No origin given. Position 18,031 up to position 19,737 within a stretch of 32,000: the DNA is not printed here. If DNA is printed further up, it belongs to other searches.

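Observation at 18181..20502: Cysteine synthase fused to a full-length CysRS homologue with degenerate class-I signature motifs (HIGL, KLSSE)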

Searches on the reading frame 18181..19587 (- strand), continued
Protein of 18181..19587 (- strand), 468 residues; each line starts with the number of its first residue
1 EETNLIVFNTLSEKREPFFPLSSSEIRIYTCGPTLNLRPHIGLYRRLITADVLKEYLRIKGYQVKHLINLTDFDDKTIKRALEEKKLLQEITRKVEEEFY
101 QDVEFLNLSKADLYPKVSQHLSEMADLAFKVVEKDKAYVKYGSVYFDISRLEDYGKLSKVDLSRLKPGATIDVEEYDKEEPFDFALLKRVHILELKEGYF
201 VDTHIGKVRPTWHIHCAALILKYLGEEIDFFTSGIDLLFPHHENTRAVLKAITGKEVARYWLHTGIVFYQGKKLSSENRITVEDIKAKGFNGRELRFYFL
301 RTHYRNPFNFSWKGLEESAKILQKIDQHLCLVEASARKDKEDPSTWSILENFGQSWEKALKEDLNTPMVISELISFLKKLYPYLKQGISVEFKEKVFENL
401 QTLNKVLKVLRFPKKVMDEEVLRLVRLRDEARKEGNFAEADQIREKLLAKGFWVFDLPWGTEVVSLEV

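Call 32: list_cluster_members(proteins=[P0136, P0137, P0138, P0139, P0140, P0142, P0143, P0144, P0146, P0147])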
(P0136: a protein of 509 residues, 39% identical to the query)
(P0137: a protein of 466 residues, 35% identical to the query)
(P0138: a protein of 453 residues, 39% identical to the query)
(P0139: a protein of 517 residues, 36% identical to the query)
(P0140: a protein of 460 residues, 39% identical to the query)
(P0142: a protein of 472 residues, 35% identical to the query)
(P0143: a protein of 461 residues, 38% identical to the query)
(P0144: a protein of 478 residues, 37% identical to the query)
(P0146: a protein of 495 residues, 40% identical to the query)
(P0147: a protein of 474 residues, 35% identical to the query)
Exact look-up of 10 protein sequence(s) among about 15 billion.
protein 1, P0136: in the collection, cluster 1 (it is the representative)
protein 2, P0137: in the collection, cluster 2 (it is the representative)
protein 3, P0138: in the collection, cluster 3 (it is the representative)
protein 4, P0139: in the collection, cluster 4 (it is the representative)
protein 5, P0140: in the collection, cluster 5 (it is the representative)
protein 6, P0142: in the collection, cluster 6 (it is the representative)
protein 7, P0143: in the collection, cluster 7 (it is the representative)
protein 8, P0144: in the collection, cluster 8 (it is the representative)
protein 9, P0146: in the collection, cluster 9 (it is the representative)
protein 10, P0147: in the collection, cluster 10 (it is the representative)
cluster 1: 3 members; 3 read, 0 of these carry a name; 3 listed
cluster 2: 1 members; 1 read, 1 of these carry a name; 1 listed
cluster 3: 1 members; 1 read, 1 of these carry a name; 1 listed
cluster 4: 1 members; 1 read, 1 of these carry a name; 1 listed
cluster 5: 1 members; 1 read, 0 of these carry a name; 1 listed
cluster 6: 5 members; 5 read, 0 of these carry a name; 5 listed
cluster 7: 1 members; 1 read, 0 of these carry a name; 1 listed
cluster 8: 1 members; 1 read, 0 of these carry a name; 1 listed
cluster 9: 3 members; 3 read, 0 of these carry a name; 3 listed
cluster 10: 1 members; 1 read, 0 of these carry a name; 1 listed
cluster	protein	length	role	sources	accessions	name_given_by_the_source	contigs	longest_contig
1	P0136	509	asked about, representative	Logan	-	-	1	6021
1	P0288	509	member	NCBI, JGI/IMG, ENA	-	-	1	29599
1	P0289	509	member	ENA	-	-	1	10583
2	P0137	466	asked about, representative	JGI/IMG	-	cysteinyl-tRNA synthetase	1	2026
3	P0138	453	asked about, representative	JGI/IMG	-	cysteinyl-tRNA synthetase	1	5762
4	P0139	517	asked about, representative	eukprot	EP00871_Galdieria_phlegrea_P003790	jgi/Galph1/4411/GphlegSOOS_G3080.1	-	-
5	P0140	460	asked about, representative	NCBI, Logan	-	-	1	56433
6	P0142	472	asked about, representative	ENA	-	-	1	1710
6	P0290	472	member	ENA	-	-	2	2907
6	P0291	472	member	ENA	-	-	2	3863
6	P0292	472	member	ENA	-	-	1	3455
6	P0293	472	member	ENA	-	-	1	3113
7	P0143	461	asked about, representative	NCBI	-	-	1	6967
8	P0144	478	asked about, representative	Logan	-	-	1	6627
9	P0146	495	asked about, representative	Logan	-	-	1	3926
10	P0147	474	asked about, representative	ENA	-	-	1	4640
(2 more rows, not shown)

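Call 33: find_homologous_proteins(query=P0134, max_evalue=1e-30)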
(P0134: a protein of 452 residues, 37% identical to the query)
Query P0134 (452 aa): 8000 proteins with E <= 1e-30 among 8000 candidates; the best 120 are listed.
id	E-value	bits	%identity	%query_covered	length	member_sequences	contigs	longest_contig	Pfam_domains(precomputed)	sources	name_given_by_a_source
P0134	0.0e+0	1031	100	100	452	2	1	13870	PF09334.18,PF01406.26,PF01921.25,PF00133.29,PF09190.18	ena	-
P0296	1.2e-250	850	83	100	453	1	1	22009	PF09334.18,PF01406.26,PF01921.25,PF00133.29,PF09190.18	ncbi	-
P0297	3.3e-183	628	62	99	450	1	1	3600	PF09334.18,PF01406.26,PF23493.2,PF01921.25,PF00133.29,PF09190.18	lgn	-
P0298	3.4e-181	621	60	99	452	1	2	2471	PF09334.18,PF01406.26,PF23493.2,PF01921.25,PF00133.29,PF09190.18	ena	-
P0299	3.7e-177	608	59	99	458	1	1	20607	PF09334.18,PF01406.26,PF23493.2,PF01921.25,PF00133.29,PF09190.18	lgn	-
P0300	5.2e-177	607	62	99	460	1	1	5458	PF09334.18,PF01406.26,PF23493.2,PF01921.25,PF00133.29,PF09190.18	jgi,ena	-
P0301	6.0e-177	607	61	98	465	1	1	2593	PF09334.18,PF01406.26,PF23493.2,PF01921.25,PF00749.28,PF00133.29,PF09190.18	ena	-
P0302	1.2e-176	606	60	100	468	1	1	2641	PF09334.18,PF01406.26,PF23493.2,PF01921.25,PF00133.29,PF09190.18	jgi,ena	-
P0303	1.5e-176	606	60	100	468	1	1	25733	PF09334.18,PF01406.26,PF23493.2,PF01921.25,PF00133.29,PF09190.18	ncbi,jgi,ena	-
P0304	1.7e-176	606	60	99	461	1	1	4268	PF09334.18,PF01406.26,PF23493.2,PF01921.25,PF00133.29,PF09190.18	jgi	-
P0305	2.8e-176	605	59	100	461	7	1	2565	PF09334.18,PF01406.26,PF23493.2,PF01921.25,PF09190.18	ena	-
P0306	4.9e-176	604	60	100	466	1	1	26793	PF09334.18,PF01406.26,PF23493.2,PF01921.25,PF00133.29,PF09190.18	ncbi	-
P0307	1.0e-175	603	59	98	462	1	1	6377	PF09334.18,PF01406.26,PF23493.2,PF01921.25,PF00133.29,PF09190.18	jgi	-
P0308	1.2e-175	603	59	98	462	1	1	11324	PF09334.18,PF01406.26,PF23493.2,PF01921.25,PF00749.28,PF00133.29,PF09190.18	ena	-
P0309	1.3e-175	603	59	98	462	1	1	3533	PF09334.18,PF01406.26,PF23493.2,PF01921.25,PF00749.28,PF00133.29,PF09190.18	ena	-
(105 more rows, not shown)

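Call 53: find_homologous_proteins(query=P0128, max_evalue=1e-40)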
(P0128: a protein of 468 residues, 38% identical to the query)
Query P0128 (468 aa): 7998 proteins with E <= 1e-40 among 8000 candidates; the best 120 are listed.
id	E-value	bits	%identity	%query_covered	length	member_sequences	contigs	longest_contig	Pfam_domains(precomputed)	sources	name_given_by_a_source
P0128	0.0e+0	1067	100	100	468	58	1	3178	PF09334.18,PF01406.26,PF23493.2,PF01921.25,PF09190.18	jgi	-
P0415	1.7e-289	979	92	100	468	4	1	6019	PF09334.18,PF01406.26,PF23493.2,PF01921.25,PF09190.18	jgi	jgi:cysteinyl-tRNA synthetase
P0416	2.7e-284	961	91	100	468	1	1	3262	PF09334.18,PF01406.26,PF01921.25,PF09190.18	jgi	jgi:cysteinyl-tRNA synthetase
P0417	2.2e-282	955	90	100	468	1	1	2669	PF09334.18,PF01406.26,PF23493.2,PF01921.25,PF09190.18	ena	-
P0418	4.0e-281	951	89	99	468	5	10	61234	PF09334.18,PF01406.26,PF01921.25,PF09190.18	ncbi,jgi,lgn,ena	-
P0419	6.2e-279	944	89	100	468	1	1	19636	PF09334.18,PF01406.26,PF23493.2,PF01921.25,PF09190.18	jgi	jgi:cysteinyl-tRNA synthetase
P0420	1.4e-273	926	87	100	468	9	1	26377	PF09334.18,PF01406.26,PF01921.25,PF09190.18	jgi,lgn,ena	-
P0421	1.6e-271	919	88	100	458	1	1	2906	PF09334.18,PF01406.26,PF23493.2,PF01921.25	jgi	jgi:cysteinyl-tRNA synthetase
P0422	8.1e-269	910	86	100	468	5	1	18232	PF09334.18,PF01406.26,PF23493.2,PF01921.25,PF09190.18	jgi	jgi:cysteinyl-tRNA synthetase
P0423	4.2e-262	888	82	100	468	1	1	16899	PF09334.18,PF01406.26,PF23493.2,PF01921.25,PF09190.18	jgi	jgi:cysteinyl-tRNA synthetase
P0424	4.7e-262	888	84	100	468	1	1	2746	PF09334.18,PF01406.26,PF23493.2,PF01921.25,PF09190.18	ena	-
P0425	1.2e-254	864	82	100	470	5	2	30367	PF09334.18,PF01406.26,PF23493.2,PF01921.25,PF09190.18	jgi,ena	-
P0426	4.2e-254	862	80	100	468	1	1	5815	PF09334.18,PF01406.26,PF23493.2,PF01921.25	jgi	jgi:cysteinyl-tRNA synthetase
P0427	4.5e-254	862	80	100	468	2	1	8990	PF09334.18,PF01406.26,PF23493.2,PF01921.25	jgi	jgi:cysteinyl-tRNA synthetase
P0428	8.5e-254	861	80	100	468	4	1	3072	PF09334.18,PF01406.26,PF23493.2,PF01921.25,PF09190.18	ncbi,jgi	jgi:cysteinyl-tRNA synthetase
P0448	5.9e-209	713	67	100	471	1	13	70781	PF09334.18,PF01406.26,PF23493.2,PF09190.18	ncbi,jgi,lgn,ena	jgi:cysteinyl-tRNA synthetase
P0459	2.1e-202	691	64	100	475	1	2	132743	PF09334.18,PF01406.26,PF23493.2,PF09190.18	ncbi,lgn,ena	-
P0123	7.4e-143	495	50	98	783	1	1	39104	PF09334.18,PF01406.26,PF23493.2,PF00291.32,PF01921.25,PF09190.18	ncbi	-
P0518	7.2e-137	475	48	99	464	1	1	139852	PF09334.18,PF01406.26,PF23493.2,PF01921.25,PF00133.29,PF09190.18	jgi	jgi:cysteinyl-tRNA synthetase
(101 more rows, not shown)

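Call 54: find_encoding_contigs(protein=P0459, flank=6000, max_places=1)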
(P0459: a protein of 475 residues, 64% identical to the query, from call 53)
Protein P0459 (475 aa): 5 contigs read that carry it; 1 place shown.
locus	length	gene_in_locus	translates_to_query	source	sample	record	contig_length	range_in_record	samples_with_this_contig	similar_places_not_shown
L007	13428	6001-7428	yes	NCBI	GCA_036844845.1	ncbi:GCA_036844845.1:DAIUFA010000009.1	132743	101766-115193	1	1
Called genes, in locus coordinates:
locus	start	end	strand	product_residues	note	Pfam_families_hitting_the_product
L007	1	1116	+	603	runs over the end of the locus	PF01401:Peptidase_M2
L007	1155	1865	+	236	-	PF00117:GATase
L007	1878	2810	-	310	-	PF10518:TAT_signal (weak), PF02585:PIG-L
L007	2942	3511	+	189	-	PF02659:Mntp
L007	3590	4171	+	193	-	PF16036:Chalcone_3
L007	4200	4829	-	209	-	-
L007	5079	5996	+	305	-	PF00291:PALP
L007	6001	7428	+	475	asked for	PF01406:tRNA-synt_1e, PF09334:tRNA-synt_1g (faint), PF09190:DALR_2 (weak), PF23493:CysS_C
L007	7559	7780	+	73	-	-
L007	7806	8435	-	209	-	PF04199:Cyclase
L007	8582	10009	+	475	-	PF04587:ADP_PFK_GK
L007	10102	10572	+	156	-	PF01797:Y1_Tnp (weak)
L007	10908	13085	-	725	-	PF09371:Tex_N, PF22706:Tex_central_region, PF14639:YqgF, PF16921:Tex_YqgF, PF14635:HHH_7, PF12836:HHH_3, PF17674:HHH_9, PF00575:S1, +1 more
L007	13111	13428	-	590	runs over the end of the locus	PF02412:TSP_3 (faint), PF00691:OmpA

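Call 55: find_encoding_contigs(protein=P0448, flank=6000, max_places=1)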
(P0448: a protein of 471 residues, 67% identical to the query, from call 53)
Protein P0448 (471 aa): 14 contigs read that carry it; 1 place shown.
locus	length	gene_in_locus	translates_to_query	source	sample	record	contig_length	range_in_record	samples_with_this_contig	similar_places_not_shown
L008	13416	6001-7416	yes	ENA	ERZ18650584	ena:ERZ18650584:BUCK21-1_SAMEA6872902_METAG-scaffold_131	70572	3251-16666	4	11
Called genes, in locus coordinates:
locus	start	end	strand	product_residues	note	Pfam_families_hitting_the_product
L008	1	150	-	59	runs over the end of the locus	PF07927:HicA_toxin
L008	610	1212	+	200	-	PF04140:ICMT, PF04191:PEMT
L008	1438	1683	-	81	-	-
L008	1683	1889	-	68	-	PF04014:MazE_antitoxin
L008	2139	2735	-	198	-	PF00589:Phage_integrase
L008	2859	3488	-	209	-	-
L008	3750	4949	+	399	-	-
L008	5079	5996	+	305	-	PF00291:PALP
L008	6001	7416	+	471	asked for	PF01406:tRNA-synt_1e, PF09334:tRNA-synt_1g (faint), PF09190:DALR_2 (weak), PF23493:CysS_C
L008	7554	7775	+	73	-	-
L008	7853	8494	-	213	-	PF04199:Cyclase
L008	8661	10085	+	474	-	PF04587:ADP_PFK_GK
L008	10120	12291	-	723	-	PF09371:Tex_N, PF22706:Tex_central_region, PF14639:YqgF (weak), PF16921:Tex_YqgF, PF12836:HHH_3, PF17674:HHH_9, PF00575:S1, PF23459:S1_RRP5, +2 more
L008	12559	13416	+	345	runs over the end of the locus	PF00586:AIRS, PF02769:AIRS_C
